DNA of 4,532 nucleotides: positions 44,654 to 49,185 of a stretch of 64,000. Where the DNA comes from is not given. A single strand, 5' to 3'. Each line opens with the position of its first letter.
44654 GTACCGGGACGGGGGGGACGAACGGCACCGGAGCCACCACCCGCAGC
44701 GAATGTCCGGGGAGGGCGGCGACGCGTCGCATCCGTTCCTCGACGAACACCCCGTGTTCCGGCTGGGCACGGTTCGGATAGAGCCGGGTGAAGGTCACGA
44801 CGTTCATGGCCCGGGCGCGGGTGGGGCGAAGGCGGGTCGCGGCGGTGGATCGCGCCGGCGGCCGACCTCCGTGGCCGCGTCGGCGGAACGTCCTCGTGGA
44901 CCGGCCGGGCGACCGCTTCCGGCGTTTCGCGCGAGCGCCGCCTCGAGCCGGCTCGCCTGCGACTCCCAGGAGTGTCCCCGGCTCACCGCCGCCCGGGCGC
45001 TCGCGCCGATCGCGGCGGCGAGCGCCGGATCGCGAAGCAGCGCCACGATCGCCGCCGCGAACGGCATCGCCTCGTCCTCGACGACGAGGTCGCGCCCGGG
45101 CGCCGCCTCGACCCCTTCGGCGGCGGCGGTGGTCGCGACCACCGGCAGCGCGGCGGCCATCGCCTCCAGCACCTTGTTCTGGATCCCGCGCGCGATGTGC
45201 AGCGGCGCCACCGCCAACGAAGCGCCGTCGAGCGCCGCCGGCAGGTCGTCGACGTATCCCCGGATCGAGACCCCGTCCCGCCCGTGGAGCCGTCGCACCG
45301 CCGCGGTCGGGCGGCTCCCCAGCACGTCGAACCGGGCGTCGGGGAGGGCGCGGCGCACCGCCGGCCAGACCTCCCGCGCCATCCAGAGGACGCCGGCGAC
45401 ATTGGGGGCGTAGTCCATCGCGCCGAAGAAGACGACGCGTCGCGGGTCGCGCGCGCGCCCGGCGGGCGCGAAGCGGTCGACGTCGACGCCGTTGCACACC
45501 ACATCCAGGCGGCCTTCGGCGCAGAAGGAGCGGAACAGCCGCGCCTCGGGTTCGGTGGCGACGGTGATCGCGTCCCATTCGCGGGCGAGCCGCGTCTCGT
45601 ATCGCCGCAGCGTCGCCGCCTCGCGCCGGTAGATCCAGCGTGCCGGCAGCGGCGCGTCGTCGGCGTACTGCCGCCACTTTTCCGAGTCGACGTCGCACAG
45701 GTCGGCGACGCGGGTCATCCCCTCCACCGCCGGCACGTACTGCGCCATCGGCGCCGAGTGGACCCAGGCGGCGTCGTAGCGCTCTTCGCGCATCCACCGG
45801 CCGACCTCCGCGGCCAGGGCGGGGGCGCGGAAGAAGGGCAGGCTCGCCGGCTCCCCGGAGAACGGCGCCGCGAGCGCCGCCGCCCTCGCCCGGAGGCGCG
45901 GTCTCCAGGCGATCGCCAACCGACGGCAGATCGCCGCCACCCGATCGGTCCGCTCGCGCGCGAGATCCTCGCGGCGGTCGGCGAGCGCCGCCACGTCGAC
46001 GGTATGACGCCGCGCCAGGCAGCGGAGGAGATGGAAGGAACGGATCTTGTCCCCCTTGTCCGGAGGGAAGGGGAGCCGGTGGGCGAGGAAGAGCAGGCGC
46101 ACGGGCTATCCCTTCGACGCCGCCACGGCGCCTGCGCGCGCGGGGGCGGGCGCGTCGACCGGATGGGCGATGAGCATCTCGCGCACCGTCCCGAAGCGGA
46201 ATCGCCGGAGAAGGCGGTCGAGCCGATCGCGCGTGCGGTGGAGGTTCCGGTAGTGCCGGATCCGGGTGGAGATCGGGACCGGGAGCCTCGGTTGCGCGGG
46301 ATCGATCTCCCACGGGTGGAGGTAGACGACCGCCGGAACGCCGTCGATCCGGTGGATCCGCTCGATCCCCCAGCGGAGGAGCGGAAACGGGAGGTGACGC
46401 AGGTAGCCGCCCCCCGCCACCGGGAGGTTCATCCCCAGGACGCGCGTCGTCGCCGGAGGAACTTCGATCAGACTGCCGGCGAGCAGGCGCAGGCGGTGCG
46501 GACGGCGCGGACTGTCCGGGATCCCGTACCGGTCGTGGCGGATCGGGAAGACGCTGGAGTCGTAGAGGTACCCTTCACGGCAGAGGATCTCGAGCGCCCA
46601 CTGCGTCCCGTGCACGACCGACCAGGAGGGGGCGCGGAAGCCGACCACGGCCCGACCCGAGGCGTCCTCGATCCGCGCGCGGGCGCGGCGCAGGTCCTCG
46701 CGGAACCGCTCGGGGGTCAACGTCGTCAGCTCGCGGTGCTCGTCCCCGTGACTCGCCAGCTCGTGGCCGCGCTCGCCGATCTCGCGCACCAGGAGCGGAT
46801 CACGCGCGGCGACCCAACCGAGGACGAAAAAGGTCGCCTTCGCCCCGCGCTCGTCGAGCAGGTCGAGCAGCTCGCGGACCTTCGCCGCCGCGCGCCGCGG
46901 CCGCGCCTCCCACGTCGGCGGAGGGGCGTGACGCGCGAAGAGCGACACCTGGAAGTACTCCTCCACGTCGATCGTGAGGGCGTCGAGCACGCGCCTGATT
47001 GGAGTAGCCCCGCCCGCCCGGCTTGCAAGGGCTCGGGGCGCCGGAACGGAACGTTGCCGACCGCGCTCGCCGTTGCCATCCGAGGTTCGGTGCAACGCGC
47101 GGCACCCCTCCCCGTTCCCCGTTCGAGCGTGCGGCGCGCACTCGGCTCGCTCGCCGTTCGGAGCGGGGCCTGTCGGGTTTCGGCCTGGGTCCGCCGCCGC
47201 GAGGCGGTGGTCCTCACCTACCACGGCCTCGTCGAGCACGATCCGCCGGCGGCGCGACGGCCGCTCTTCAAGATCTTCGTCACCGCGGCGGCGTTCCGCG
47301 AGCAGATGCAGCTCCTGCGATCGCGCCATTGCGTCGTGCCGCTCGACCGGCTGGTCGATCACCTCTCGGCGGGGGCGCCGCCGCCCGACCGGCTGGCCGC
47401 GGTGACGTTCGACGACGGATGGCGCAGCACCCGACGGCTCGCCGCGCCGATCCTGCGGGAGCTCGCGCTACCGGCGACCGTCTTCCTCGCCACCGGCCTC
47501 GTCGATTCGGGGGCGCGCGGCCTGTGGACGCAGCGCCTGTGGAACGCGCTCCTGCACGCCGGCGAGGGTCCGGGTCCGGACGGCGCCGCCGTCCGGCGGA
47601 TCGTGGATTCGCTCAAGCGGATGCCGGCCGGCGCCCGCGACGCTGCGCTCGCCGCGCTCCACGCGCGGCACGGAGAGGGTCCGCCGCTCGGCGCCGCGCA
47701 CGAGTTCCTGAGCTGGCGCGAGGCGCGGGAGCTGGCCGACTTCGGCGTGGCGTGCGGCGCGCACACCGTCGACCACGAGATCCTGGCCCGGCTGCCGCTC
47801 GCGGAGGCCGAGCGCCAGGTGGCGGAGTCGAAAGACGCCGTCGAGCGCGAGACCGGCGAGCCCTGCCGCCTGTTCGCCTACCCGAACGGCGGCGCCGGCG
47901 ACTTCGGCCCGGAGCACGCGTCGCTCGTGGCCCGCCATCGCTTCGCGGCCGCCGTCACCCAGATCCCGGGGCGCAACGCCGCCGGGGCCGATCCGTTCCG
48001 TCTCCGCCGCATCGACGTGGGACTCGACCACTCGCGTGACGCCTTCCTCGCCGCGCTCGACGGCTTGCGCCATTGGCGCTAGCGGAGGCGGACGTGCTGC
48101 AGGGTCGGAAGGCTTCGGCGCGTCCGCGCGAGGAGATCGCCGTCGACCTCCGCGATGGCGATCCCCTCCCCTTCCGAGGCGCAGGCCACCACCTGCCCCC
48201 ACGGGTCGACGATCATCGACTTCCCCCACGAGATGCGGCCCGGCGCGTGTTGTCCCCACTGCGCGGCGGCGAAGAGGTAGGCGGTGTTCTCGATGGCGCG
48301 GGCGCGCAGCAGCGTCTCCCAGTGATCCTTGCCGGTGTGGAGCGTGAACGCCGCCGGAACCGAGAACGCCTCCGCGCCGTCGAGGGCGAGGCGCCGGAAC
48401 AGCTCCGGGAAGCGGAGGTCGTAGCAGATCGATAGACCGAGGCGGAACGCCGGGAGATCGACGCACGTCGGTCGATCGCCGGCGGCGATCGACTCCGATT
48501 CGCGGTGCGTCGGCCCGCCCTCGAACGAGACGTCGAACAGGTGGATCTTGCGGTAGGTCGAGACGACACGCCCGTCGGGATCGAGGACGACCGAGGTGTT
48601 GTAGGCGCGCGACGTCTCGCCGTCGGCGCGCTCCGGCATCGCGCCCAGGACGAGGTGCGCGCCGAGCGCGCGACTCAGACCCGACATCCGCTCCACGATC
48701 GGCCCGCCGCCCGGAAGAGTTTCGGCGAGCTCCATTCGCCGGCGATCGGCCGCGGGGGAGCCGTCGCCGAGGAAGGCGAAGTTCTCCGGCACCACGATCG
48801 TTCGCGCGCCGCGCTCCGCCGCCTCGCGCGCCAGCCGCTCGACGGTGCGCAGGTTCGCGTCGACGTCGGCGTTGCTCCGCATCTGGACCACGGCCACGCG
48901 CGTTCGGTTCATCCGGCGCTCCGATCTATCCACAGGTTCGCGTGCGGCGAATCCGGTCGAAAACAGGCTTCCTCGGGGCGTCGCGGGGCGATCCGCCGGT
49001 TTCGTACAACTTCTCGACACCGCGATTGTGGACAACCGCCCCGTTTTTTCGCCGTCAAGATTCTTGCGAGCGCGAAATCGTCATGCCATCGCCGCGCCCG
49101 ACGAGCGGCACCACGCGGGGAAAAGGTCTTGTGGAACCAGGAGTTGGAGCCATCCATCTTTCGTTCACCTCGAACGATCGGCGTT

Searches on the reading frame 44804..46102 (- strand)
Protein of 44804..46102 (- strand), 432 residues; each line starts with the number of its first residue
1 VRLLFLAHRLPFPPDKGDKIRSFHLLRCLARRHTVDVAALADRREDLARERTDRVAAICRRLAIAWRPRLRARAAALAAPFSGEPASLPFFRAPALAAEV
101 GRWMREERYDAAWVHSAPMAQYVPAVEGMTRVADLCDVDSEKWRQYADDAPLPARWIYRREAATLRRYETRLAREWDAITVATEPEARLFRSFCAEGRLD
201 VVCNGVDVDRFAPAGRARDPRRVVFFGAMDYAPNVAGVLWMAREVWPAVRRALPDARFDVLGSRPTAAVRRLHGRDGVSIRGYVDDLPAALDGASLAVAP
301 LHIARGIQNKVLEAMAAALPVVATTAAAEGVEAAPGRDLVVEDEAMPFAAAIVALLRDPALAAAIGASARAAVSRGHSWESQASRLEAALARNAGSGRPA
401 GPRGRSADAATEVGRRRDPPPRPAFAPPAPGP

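Call 41: search_protein_families(library=pfam, proteins=[window:44804-46102:-], max_evalue=0.001)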
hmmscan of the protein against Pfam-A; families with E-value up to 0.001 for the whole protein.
window:44804-46102:- (432 aa): 4 families
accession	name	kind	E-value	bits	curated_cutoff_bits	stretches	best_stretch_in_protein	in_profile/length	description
PF13692.12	Glyco_trans_1_4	-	2.4e-26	93.1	27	1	221-358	2-142/142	Glycosyl transferases group 1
PF13524.12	Glyco_trans_1_2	-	8.1e-12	45.7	25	1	249-387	9-143/144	Glycosyl transferase-like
PF00534.26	Glycos_transf_1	-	4.5e-07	30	26.4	1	217-370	12-170/172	Glycosyl transferases group 1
PF13439.12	Glyco_transf_4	-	6.6e-07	29.9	28.5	1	24-210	10-170/170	Glycosyltransferase Family 4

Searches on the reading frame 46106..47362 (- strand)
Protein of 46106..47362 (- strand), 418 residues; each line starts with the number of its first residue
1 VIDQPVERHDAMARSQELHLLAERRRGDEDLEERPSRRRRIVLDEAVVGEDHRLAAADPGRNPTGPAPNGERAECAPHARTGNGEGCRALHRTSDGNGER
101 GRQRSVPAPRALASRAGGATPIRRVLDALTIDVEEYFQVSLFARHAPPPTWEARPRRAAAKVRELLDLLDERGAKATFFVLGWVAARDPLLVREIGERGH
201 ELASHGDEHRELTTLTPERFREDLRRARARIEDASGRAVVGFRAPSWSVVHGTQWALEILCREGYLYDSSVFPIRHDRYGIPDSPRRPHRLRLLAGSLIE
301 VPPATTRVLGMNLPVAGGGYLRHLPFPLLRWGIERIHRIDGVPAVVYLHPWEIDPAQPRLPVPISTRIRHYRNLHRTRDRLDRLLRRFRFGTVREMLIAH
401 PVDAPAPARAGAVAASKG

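Call 41: search_protein_families(library=pfam, proteins=[window:46106-47362:-], max_evalue=0.001)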
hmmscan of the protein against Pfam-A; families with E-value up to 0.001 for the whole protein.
window:46106-47362:- (418 aa): 2 families
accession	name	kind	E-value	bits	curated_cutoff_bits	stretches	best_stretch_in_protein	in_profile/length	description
PF11959.13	DUF3473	-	1.3e-47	161.5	29.6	1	269-397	1-129/130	Domain of unknown function (DUF3473)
PF01522.26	Polysacc_deac_1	-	3.9e-21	75.7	23.1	1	160-246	19-105/124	Polysaccharide deacetylase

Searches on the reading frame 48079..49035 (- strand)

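Call 41: search_protein_families(library=pfam, proteins=[window:48079-49035:-], max_evalue=0.001)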
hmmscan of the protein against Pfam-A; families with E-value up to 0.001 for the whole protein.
window:48079-49035:- (318 aa): 1 family
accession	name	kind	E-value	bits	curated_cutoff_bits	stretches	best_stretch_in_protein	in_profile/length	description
PF00795.27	CN_hydrolase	-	4.6e-64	216.7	23.2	1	46-307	1-256/256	Carbon-nitrogen hydrolase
